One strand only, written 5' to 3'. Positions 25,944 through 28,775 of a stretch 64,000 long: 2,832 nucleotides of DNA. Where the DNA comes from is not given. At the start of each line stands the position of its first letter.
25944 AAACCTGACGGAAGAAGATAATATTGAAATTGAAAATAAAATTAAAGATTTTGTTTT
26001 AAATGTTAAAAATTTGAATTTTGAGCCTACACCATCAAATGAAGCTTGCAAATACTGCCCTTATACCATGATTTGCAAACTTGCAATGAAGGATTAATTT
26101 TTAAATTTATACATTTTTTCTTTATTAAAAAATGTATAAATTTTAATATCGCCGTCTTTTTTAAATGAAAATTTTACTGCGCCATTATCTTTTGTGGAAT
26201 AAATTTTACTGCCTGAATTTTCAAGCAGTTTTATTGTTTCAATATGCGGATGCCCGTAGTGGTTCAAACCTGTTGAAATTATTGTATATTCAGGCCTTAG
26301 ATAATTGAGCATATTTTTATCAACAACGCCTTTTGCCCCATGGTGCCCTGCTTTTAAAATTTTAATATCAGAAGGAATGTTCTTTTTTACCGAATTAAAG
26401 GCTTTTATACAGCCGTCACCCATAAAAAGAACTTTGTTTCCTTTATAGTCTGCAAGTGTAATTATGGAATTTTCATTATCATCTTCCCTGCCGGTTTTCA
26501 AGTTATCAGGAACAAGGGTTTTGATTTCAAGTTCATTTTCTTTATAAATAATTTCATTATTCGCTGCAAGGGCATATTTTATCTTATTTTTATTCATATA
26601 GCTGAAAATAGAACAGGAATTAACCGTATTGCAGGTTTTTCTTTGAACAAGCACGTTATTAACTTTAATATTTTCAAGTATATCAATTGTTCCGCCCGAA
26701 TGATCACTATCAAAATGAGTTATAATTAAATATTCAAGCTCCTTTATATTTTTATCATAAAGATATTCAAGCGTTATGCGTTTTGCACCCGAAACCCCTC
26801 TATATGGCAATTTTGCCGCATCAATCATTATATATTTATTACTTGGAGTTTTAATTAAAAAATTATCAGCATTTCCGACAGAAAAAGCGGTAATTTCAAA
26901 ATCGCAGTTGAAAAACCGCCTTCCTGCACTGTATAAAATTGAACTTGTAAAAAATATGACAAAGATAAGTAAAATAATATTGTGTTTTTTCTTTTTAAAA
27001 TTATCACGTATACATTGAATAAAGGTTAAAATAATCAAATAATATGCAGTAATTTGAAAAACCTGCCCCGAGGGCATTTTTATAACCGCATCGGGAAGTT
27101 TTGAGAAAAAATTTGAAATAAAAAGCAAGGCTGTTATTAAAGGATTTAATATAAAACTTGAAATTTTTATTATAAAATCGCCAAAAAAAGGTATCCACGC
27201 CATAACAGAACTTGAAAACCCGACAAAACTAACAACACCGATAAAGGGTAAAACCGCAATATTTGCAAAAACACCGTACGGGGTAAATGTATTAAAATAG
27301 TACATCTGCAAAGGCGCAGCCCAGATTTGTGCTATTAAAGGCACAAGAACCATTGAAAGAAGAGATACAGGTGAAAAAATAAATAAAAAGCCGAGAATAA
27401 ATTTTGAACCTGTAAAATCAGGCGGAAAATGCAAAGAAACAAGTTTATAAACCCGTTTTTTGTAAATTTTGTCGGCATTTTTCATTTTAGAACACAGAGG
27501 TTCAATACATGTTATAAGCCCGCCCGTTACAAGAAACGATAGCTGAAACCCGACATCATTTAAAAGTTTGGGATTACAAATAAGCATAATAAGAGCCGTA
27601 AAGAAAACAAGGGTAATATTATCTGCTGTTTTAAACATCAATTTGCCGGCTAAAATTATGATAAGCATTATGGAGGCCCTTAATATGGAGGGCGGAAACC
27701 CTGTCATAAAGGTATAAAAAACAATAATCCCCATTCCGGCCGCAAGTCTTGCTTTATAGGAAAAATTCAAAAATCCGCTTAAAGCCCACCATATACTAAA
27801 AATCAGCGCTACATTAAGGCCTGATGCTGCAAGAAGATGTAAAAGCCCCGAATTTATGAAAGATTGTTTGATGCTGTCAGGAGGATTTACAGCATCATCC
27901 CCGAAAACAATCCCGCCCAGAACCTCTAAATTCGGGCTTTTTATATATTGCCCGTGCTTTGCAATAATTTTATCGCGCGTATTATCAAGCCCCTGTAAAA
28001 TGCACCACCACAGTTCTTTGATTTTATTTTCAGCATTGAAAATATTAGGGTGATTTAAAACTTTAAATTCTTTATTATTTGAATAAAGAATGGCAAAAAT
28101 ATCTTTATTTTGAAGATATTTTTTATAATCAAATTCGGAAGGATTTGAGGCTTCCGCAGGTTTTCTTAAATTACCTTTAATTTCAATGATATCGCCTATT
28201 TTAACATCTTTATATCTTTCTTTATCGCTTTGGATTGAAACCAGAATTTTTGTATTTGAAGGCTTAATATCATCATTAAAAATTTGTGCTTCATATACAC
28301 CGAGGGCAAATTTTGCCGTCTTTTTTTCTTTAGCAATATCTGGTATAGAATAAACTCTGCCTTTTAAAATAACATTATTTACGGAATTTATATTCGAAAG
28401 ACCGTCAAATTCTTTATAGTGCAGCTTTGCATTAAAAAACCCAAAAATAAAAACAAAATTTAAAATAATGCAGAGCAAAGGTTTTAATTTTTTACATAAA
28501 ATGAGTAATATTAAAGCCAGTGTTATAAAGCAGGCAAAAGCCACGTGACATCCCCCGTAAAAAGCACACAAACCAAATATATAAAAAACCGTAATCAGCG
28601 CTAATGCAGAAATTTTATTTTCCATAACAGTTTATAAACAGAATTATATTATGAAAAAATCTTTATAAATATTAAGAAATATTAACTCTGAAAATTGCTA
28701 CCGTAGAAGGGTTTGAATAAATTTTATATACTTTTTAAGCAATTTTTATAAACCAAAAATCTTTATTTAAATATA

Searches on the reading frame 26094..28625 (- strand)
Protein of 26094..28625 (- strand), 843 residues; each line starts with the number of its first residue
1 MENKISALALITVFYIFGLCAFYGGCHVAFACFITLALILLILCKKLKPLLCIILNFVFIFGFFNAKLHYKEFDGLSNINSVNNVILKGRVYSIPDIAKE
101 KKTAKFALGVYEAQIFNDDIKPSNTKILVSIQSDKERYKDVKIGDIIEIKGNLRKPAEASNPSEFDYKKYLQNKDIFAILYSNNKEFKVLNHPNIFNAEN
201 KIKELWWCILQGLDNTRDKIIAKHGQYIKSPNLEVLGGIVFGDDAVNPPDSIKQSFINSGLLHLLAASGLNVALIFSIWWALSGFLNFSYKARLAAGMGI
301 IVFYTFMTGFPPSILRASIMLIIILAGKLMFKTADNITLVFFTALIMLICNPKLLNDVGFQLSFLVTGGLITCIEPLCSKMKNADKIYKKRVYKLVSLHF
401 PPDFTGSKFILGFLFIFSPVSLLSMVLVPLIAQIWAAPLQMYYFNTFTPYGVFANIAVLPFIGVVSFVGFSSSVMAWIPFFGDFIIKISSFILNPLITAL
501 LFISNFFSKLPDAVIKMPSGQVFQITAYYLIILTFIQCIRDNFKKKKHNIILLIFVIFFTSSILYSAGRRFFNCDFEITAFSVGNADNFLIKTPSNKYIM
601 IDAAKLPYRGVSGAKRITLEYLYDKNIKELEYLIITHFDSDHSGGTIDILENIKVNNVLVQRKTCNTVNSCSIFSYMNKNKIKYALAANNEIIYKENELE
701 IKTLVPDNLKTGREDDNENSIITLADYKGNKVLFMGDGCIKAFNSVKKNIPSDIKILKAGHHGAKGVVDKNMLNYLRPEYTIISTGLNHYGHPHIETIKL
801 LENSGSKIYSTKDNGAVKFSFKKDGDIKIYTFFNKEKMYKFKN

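Call 62: find_encoding_contigs(protein=window:26094-28625:-, flank=900, max_places=10)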
Protein window:26094-28625:- (843 aa): 9 contigs read that carry it; 4 places shown.
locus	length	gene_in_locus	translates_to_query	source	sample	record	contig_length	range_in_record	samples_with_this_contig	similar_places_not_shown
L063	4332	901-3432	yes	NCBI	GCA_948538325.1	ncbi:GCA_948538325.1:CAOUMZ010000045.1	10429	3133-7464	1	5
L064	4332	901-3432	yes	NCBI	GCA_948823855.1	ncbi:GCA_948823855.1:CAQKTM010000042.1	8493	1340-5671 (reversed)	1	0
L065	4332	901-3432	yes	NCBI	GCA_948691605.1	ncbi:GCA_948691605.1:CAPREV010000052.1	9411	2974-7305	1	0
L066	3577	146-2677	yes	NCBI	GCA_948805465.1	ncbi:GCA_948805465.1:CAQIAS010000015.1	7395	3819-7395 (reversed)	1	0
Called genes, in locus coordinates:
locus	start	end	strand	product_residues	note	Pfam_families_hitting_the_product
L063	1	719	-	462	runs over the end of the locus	-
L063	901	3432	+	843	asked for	PF13567:DUF4131, PF03772:Competence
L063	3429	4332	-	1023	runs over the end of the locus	PF00580:UvrD-helicase, PF13086:AAA_11 (weak), PF13245:AAA_19, PF13361:UvrD_C, PF01930:Cas_Cas4 (faint), PF13538:UvrD_C_2 (faint), PF12705:PDDEXK_1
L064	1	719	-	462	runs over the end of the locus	-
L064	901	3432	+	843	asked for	PF13567:DUF4131, PF03772:Competence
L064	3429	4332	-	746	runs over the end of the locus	?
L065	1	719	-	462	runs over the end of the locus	-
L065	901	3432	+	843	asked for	PF13567:DUF4131, PF03772:Competence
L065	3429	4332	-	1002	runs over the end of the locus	?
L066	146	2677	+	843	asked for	PF13567:DUF4131, PF03772:Competence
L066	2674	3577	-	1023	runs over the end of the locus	PF00580:UvrD-helicase, PF13086:AAA_11 (weak), PF13245:AAA_19, PF13361:UvrD_C, PF01930:Cas_Cas4 (faint), PF13538:UvrD_C_2 (faint), PF12705:PDDEXK_1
